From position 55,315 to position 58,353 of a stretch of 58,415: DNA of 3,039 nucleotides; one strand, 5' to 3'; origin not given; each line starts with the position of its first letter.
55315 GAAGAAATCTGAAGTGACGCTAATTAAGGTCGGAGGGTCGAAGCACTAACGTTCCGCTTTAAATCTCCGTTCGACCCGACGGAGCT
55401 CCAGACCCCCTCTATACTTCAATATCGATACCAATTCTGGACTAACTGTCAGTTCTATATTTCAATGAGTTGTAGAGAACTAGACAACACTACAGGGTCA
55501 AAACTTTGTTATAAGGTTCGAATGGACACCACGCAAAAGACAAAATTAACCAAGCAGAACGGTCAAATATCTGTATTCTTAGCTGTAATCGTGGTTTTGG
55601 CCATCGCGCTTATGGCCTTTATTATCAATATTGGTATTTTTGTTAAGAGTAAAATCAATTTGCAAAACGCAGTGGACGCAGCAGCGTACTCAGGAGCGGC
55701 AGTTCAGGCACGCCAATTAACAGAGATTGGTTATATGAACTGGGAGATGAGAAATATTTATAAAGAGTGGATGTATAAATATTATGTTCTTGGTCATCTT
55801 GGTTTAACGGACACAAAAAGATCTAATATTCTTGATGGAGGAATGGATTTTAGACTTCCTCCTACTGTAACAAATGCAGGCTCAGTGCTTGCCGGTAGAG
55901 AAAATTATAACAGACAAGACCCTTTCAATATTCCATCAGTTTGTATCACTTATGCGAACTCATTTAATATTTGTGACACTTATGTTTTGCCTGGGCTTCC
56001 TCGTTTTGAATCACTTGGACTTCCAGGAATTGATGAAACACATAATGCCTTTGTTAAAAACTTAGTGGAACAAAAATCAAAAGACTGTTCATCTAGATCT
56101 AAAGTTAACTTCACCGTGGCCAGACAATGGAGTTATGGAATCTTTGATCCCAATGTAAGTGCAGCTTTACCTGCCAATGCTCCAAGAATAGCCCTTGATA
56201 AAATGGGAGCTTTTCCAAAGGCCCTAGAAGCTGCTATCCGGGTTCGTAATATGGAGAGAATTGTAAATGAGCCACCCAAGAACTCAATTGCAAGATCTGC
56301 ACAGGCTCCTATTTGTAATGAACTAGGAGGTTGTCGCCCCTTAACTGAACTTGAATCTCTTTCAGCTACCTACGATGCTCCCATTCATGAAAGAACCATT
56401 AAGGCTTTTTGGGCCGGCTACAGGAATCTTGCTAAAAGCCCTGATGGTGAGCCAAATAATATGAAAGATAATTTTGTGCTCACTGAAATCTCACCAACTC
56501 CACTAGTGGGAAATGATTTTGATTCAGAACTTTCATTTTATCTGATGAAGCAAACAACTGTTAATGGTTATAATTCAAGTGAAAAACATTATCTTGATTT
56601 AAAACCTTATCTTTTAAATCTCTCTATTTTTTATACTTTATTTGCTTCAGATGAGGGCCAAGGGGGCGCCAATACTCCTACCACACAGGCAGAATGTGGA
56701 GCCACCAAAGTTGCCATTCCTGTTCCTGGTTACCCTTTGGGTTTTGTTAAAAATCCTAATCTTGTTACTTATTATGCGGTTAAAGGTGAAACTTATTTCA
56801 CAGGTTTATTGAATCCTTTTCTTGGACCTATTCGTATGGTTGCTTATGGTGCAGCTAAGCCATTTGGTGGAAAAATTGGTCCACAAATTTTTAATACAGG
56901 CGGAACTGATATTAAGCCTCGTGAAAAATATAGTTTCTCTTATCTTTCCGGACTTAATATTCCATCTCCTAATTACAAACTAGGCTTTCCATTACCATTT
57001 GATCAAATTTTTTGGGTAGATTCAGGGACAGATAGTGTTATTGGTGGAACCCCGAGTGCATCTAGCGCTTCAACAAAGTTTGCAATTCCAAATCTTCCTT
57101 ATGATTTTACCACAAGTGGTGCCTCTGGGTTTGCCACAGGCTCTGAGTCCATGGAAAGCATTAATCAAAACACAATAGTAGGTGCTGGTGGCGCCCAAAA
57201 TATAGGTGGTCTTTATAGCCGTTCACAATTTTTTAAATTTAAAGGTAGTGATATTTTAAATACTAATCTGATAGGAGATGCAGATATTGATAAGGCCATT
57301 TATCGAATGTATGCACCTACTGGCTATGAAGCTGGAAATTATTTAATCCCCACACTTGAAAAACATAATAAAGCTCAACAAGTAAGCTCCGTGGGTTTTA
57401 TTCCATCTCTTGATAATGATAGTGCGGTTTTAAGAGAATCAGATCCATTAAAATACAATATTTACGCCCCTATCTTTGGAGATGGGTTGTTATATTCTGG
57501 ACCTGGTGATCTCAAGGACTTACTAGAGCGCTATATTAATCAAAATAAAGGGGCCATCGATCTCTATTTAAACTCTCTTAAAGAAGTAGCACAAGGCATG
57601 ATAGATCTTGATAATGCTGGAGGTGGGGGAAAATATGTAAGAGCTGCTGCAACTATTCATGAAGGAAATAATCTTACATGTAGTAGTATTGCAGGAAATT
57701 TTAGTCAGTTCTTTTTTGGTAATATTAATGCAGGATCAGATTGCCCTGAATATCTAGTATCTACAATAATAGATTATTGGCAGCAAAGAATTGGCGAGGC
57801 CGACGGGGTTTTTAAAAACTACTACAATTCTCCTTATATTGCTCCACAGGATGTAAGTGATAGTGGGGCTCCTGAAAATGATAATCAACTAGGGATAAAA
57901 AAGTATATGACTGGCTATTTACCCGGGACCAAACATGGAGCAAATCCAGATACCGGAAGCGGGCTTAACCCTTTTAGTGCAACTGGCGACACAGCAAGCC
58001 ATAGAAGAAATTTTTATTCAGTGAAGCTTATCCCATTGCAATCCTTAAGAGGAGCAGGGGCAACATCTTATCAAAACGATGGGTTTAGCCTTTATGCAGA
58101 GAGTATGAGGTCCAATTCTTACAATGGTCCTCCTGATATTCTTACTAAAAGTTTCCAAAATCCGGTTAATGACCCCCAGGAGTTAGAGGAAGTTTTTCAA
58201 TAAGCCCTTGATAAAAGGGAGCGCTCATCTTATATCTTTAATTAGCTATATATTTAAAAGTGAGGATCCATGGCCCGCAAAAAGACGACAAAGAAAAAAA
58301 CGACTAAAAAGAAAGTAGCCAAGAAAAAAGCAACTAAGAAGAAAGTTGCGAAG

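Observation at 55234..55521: GC-rich, multi-helix non-coding island with mutually exclusive pairings between the LamG and TadG-like genes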

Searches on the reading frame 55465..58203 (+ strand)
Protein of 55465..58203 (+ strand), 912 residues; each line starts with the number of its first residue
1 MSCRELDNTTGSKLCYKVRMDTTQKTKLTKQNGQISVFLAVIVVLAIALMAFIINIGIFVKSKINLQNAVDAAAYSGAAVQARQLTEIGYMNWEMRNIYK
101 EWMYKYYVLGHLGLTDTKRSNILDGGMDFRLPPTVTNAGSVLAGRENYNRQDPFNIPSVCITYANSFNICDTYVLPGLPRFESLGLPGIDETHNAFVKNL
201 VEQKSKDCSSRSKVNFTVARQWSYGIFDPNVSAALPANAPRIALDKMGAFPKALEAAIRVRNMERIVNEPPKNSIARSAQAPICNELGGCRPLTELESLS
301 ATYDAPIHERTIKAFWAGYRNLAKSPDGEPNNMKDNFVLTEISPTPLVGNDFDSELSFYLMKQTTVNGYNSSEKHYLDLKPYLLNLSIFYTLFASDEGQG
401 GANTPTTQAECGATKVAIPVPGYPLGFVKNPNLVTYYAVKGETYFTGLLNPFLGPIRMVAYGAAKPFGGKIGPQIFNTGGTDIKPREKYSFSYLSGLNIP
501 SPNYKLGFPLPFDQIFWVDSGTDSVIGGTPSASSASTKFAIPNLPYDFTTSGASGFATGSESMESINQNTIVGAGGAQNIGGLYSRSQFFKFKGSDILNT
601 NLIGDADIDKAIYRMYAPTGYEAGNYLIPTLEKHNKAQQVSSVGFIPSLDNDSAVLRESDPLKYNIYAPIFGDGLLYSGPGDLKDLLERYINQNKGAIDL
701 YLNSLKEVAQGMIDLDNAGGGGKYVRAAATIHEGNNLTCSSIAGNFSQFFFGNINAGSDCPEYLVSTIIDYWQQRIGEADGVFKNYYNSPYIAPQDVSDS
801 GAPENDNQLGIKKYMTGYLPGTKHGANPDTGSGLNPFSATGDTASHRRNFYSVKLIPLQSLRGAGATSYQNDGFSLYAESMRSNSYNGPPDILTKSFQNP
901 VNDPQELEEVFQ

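Call 12: search_protein_families(library=pfam, proteins=[window:55465-58203:+], max_evalue=0.01)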
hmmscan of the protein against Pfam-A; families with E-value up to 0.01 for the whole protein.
window:55465-58203:+ (912 aa): 1 family
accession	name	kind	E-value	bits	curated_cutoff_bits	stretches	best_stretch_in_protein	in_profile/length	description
PF13400.11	Tad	-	1.2e-06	29.1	22.3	1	33-79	1-46/47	Putative Flp pilus-assembly TadE/G-like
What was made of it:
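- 55522..58203 (+): TadG-like (Tad/TadE-G N-terminal domain) 893-aa gene (context), divergent from the RNA. Pfam PF13400 (call 12).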

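Call 15: find_homologous_proteins(query=window:55522-58203:+)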
Query window:55522-58203:+ (893 aa): 800 proteins with E <= 0.001 among 8000 candidates; the best 120 are listed.
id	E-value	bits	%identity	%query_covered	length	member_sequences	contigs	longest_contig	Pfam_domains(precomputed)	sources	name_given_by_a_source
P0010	0.0e+0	2054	100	100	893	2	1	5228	PF13400.12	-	-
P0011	2.2e-295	1000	53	99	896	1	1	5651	PF13400.12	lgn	-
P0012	9.4e-278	942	51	97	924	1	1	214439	PF13400.12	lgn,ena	-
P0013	2.0e-256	871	48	97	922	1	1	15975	PF13400.12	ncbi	-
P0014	1.4e-253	862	49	97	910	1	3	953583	PF13400.12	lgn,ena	-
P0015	5.1e-251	853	46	98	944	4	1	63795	PF13400.12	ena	-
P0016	1.9e-248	845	47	99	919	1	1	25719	PF13400.12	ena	-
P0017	3.1e-243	828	47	99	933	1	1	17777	PF13400.12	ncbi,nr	ncbi:MAG: Tad domain-containing protein [Bacteriovoracales bacterium]|nr:Tad domain-containing prote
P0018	4.4e-241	821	47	95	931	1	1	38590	PF13400.12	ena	-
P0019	1.4e-236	806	47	97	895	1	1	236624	PF13400.12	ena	-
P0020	1.1e-235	803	47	93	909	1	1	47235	PF13400.12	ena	-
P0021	3.7e-205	702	44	99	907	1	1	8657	PF13400.12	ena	-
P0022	3.0e-184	633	42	98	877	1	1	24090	PF13400.12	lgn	-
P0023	1.0e-170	588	40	95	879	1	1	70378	PF13400.12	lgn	-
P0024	1.1e-169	584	40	95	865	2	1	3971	PF13400.12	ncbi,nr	ncbi:MAG: Tad domain-containing protein [Bacteriovoracaceae bacterium]|nr:Tad domain-containing prot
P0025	9.4e-169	581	54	56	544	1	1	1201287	PF13400.12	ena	-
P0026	9.3e-168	578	39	99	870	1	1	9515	PF13400.12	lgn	-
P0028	6.3e-167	575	39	95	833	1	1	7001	PF13400.12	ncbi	-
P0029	7.9e-166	572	39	99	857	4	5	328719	PF13400.12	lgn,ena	-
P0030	3.8e-164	566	38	95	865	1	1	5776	PF13400.12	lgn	-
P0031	1.1e-163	565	38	97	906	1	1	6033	PF13400.12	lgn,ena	-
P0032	2.1e-163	564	42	80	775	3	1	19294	PF13400.12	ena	-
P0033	1.9e-162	560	39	96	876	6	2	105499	PF13400.12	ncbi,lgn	ncbi:MAG: Tad domain-containing protein [Bacteriovoracaceae bacterium]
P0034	2.4e-161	557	39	96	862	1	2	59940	PF13400.12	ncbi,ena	-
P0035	6.2e-161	555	38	93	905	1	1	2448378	PF13400.12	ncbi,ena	-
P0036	2.0e-160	554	38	94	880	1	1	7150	PF13400.12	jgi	jgi:hypothetical protein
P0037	5.1e-160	552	38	97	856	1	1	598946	PF13400.12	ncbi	-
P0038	5.5e-160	552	38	95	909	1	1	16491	PF13400.12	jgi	jgi:hypothetical protein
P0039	1.3e-159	551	38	99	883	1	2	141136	PF13400.12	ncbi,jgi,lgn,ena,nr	ncbi:MAG: hypothetical protein DRQ88_06405 [Epsilonproteobacteria bacterium]|nr:MAG: hypothetical pr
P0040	3.7e-159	549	37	98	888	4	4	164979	PF13400.12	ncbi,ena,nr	ncbi:MAG: Tad domain-containing protein [Bdellovibrionales bacterium]|nr:Tad domain-containing prote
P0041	4.5e-159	549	36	98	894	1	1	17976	PF13400.12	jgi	jgi:hypothetical protein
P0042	1.1e-158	548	38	99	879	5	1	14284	PF13400.12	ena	-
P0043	1.3e-158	548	37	98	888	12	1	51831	PF13400.12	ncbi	-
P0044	1.6e-158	547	38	99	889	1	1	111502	PF13400.12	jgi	jgi:hypothetical protein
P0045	1.7e-158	547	38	97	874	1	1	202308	PF13400.12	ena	-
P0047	3.0e-158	546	38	97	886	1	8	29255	PF13400.12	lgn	-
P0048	3.8e-158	546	39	97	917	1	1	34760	PF13400.12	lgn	-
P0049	4.6e-158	546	37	98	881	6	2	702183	PF13400.12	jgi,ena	jgi:hypothetical protein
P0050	4.6e-158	546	39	96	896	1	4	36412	PF13400.12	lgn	-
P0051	6.7e-158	545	40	94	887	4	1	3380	PF13400.12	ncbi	-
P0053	1.6e-157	544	37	99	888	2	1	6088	PF13400.12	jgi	-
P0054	2.3e-157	544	39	95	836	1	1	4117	PF13400.12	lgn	-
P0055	3.0e-157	543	40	93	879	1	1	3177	PF13400.12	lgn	-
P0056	2.7e-156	540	39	94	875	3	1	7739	PF13400.12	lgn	-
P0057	2.8e-156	540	38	99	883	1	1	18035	PF13400.12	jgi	-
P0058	5.4e-156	539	37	98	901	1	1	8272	PF13400.12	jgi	jgi:hypothetical protein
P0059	6.0e-156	539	37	99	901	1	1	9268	PF13400.12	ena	-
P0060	6.3e-156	539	37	98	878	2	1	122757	PF13400.12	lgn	-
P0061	2.5e-155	537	38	98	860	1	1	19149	PF13400.12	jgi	jgi:hypothetical protein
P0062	2.9e-155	537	37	94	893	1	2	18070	PF13400.12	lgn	-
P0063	3.8e-155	536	37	95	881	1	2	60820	PF13400.12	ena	-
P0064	4.4e-155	536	37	93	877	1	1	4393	PF13400.12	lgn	-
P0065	4.5e-155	536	37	96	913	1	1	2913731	PF13400.12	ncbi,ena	-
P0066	5.6e-155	536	38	98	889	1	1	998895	PF13400.12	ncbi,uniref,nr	ncbi:Tad domain-containing protein [Halobacteriovorax sp. GB3]|uniref:Tad domain-containing protein 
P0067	8.3e-155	535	37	97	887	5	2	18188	PF13400.12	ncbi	-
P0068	1.1e-154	535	38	95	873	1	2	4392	PF13400.12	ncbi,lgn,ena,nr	ncbi:MAG: Tad domain-containing protein [Bacteriovoracaceae bacterium]|nr:Tad domain-containing prot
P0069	1.3e-154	534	37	96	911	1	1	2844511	PF13400.12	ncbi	-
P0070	1.6e-154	534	39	93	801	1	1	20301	PF13400.12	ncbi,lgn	-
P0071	1.7e-154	534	39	95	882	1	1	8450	PF13400.12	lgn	-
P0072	2.2e-154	534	40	95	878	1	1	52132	PF13400.12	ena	-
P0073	3.5e-154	533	37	97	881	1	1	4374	PF13400.12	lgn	-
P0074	4.8e-154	533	37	96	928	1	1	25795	PF13400.12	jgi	jgi:hypothetical protein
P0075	4.8e-154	533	39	94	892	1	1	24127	PF13400.12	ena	-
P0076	9.6e-154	532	37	94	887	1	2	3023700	PF13400.12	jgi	jgi:hypothetical protein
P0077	1.5e-153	531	38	94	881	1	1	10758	PF13400.12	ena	-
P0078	1.8e-153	531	37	97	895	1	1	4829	PF13400.12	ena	-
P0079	1.9e-153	531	38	98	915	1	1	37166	PF13400.12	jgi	jgi:hypothetical protein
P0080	2.1e-153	530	38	94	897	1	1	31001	PF13400.12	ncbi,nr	ncbi:MAG: Tad domain-containing protein [Bacteriovoracaceae bacterium]|nr:Tad domain-containing prot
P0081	2.5e-153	530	37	99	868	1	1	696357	PF13400.12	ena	-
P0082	2.8e-153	530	38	93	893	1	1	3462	PF13400.12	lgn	-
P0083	3.8e-153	530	38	97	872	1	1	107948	PF13400.12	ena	-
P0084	6.4e-153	529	38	99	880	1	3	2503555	PF13400.12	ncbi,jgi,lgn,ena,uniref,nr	ncbi:hypothetical protein A9Q84_07645 [Halobacteriovorax marinus]|uniref:Putative Flp pilus-assembly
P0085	8.3e-153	528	39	99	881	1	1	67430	PF13400.12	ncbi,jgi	jgi:hypothetical protein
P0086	3.2e-152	527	36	98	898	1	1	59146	PF13400.12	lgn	-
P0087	3.5e-152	526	36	99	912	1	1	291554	PF13400.12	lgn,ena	-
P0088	4.0e-152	526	35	94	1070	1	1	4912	PF13400.12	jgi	-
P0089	5.3e-152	526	37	93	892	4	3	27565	PF13400.12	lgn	-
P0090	6.9e-152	525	37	98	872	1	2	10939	PF13400.12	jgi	jgi:hypothetical protein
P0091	1.1e-151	525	37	94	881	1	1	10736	PF13400.12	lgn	-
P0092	1.7e-151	524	38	95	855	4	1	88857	PF13400.12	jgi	jgi:hypothetical protein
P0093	1.8e-151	524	37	95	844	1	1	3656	PF13400.12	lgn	-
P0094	2.1e-151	524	37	99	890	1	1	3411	PF13400.12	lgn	-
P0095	2.2e-151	524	37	96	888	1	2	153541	PF13400.12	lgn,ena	-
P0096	2.6e-151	524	37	97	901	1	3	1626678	PF13400.12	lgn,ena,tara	tara:strand:+ start:83998 stop:86703 length:2706 start_codon:yes stop_codon:yes gene_type:complete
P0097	3.2e-151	523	38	98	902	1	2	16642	PF13400.12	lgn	-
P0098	4.2e-151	523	38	96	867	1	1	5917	PF13400.12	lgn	-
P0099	5.1e-151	523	37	98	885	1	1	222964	PF13400.12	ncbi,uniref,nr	ncbi:TadE/TadG family type IV pilus assembly protein [Halobacteriovorax sp. HLS]|uniref:TadE/TadG fa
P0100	8.6e-151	522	38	94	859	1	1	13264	PF13400.12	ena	-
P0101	9.1e-151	522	37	94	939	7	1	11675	PF13400.12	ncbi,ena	-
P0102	1.5e-150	521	37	95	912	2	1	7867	PF13400.12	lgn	-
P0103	1.6e-150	521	37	99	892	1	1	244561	PF13400.12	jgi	-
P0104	1.7e-150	521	38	98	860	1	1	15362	PF13400.12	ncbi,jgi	jgi:hypothetical protein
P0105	2.0e-150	521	37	97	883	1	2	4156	PF13400.12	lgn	-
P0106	2.5e-150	520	37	98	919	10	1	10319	PF13400.12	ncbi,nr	ncbi:MAG: hypothetical protein CME60_02595 [Halobacteriovoraceae bacterium]|nr:hypothetical protein 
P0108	1.2e-149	518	37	94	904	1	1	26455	PF13400.12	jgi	jgi:hypothetical protein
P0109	1.3e-149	518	37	95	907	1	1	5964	PF13400.12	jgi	-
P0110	1.3e-149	518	36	98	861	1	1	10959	PF13400.12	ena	-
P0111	1.7e-149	518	38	96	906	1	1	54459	PF13400.12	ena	-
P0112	1.8e-149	517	37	94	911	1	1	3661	PF13400.12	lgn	-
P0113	2.3e-149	517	37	98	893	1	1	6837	PF13400.12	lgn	-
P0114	2.4e-149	517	38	98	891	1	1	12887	PF13400.12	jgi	jgi:hypothetical protein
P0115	2.5e-149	517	37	94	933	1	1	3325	PF13400.12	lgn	-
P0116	3.7e-149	516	36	94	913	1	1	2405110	PF13400.12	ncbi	-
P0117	4.1e-149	516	37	98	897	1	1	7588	PF13400.12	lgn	-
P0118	4.1e-149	516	37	94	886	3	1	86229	PF13400.12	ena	-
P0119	5.6e-149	516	37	98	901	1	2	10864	PF13400.12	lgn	-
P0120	8.6e-149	515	37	98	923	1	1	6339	PF13400.12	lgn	-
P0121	9.2e-149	515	38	95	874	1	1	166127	PF13400.12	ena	-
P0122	1.0e-148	515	39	94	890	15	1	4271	PF13400.12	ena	-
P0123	1.1e-148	515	38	96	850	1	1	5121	PF13400.12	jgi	jgi:uncharacterized protein (UPF0333 family)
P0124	1.2e-148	515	37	93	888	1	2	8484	PF13400.12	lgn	-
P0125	1.2e-148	515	37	95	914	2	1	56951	PF13400.12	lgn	-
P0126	1.6e-148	514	36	99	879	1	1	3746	PF13400.12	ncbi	-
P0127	2.0e-148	514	37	99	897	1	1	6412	PF13400.12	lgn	-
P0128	2.5e-148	514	38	94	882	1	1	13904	PF13400.12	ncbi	-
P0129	2.6e-148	514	38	98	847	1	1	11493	PF13400.12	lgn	-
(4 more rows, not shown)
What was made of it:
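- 55522..58203 (+): 800 homologues, named ones from Bacteriovoracales (call 15).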

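Call 16: find_encoding_contigs(protein=P0011, flank=3000, max_places=2)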
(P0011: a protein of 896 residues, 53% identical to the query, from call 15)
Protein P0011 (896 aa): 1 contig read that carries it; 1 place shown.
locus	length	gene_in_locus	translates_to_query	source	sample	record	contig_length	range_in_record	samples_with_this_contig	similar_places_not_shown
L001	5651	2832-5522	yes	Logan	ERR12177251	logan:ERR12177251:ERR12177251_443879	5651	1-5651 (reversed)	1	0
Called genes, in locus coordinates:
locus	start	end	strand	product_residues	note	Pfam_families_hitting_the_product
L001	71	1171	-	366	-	-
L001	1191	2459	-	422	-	-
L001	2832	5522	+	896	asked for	PF13400:Tad (weak)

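Call 17: find_encoding_contigs(protein=P0012, flank=3000, max_places=2)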
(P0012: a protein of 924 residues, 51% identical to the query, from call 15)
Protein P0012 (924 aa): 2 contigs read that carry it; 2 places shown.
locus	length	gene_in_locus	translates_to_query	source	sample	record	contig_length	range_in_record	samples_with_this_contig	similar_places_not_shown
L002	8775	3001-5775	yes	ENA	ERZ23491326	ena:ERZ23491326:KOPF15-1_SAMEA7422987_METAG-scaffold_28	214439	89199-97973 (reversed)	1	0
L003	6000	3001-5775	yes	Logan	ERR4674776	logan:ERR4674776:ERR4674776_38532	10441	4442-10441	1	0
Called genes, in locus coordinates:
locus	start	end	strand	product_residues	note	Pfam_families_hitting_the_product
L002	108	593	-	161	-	PF00436:SSB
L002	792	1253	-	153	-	-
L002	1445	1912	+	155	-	-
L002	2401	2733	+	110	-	-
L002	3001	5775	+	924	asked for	PF13400:Tad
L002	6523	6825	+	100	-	-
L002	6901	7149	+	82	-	PF00462:Glutaredoxin, PF13417:GST_N_3, PF13409:GST_N_2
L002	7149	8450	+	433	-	PF01966:HD (weak)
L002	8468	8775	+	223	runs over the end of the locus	-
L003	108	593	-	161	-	PF00436:SSB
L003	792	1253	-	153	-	-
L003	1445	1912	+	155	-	-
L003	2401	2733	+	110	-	-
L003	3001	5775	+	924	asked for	PF13400:Tad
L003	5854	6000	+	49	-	?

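Call 18: find_encoding_contigs(protein=P0014, flank=3000, max_places=2)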
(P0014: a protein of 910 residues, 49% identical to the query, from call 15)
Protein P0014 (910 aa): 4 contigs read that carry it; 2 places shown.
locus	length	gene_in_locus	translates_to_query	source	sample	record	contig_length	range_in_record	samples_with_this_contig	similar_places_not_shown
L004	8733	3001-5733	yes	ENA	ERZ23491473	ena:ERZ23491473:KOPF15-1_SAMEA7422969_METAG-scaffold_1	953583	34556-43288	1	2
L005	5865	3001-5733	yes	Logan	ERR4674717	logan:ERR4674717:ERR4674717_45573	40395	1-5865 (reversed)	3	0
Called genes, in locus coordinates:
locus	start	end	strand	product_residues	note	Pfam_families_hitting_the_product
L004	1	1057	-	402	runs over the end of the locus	PF01966:HD, PF13487:HD_5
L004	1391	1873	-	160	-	PF00436:SSB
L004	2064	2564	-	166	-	-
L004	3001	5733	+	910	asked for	PF13400:Tad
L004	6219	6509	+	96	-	-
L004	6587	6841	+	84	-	PF02798:GST_N (weak), PF00462:Glutaredoxin, PF13417:GST_N_3, PF13409:GST_N_2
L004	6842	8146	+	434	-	PF01966:HD (weak)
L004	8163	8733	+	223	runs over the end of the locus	-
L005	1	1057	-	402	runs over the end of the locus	PF01966:HD, PF13487:HD_5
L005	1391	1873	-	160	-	PF00436:SSB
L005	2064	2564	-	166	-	-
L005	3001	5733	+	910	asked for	PF13400:Tad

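Call 23: find_related_loci(query=A2, collection=genome_contigs, flank=4000)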
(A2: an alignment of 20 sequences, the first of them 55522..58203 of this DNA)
Query A2 (893 aa) in genome_contigs; peptide patterns used: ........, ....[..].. (x = any residue, [..] = any of these).
292 stretches matched a pattern; 221 encode a relative of the query (tblastn E <= 1e-3); the best 80 are kept; 80 distinct loci.
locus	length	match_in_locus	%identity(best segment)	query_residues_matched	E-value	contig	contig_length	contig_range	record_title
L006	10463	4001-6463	39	1-864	9e-172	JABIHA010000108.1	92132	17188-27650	MAG: Bacteriovoracaceae bacterium isolate SI053_bin57 k141_518938, whole genome shotgun sequence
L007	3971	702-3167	40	12-860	6e-178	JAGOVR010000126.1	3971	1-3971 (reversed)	MAG: Bacteriovoracaceae bacterium isolate Gw_Eff_bin_76 Gw_Eff_88973_length_3971_cov_4.232050, whole genome shotgun sequ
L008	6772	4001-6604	38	11-890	2e-168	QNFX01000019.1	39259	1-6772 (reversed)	MAG: Epsilonproteobacteria bacterium isolate B11_G4 B11_Guay4_scaffold_00268, whole genome shotgun sequence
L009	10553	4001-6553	39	1-873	7e-168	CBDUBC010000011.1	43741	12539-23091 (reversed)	MAG TPA_asm: uncultured bacterium isolate ERR2431953_binner23_Refined_63 genome assembly, contig: ERZ23880187.214, whole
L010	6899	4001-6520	39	1-861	5e-168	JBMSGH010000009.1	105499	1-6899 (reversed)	MAG: Bacteriovoracaceae bacterium isolate CJ_V2_S8_50percent_ser_metabat.44 NODE_25_length_105499_cov_10.451472, whole g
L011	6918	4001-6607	37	12-890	2e-167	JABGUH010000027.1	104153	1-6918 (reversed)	MAG: Bdellovibrionales bacterium isolate SI034_bin15 k141_1423512, whole genome shotgun sequence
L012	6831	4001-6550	40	1-873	5e-166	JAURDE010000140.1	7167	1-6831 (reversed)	MAG: Bdellovibrionota bacterium isolate SFB_34D_100_58 k141_2361547_length_7167_cov_12.0000, whole genome shotgun sequen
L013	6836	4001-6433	39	1-842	1e-164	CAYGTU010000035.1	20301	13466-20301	MAG TPA_asm: uncultured Bacteriovoracaceae bacterium isolate ERP117304_co1_42 genome assembly, contig: NODE_2716_length_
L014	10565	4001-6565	38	6-863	6e-164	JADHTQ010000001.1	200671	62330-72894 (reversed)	MAG: Bacteriovoracaceae bacterium isolate BS150m-G24 BS-150m-C24, whole genome shotgun sequence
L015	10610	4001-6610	38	6-886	6e-163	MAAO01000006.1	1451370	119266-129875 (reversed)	Halobacteriovorax marinus isolate 36_234_T64 BD02T64_scaffold_0, whole genome shotgun sequence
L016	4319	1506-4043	38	7-860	4e-167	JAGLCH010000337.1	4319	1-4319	MAG: Bacteriovoracaceae bacterium isolate SW_3_14 ROV166.bin.14.fa_337, whole genome shotgun sequence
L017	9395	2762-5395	38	12-883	2e-161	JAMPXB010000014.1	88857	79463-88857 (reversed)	MAG: Bacteriovoracaceae bacterium isolate R2F_R2FSRR_metabat.16 R2F_C115, whole genome shotgun sequence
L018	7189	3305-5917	38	8-883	5e-161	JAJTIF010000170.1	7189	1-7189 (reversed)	MAG: Proteobacteria bacterium isolate CoA8_C15.2 k141_2297864_flag_1_multi_31.0000_len_7189, whole genome shotgun sequen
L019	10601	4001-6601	38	5-884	3e-160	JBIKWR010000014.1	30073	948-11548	MAG: Bacteriovoracaceae bacterium isolate ME2015-09-13_3300035666_group6_bin82 Rohwer_bin1123_scaffold_1032_c1, whole ge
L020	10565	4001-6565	37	8-846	4e-160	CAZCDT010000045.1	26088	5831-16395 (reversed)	MAG TPA_asm: uncultured Bacteriovoracaceae bacterium isolate binchicken_co117_66 genome assembly, contig: NODE_3548_leng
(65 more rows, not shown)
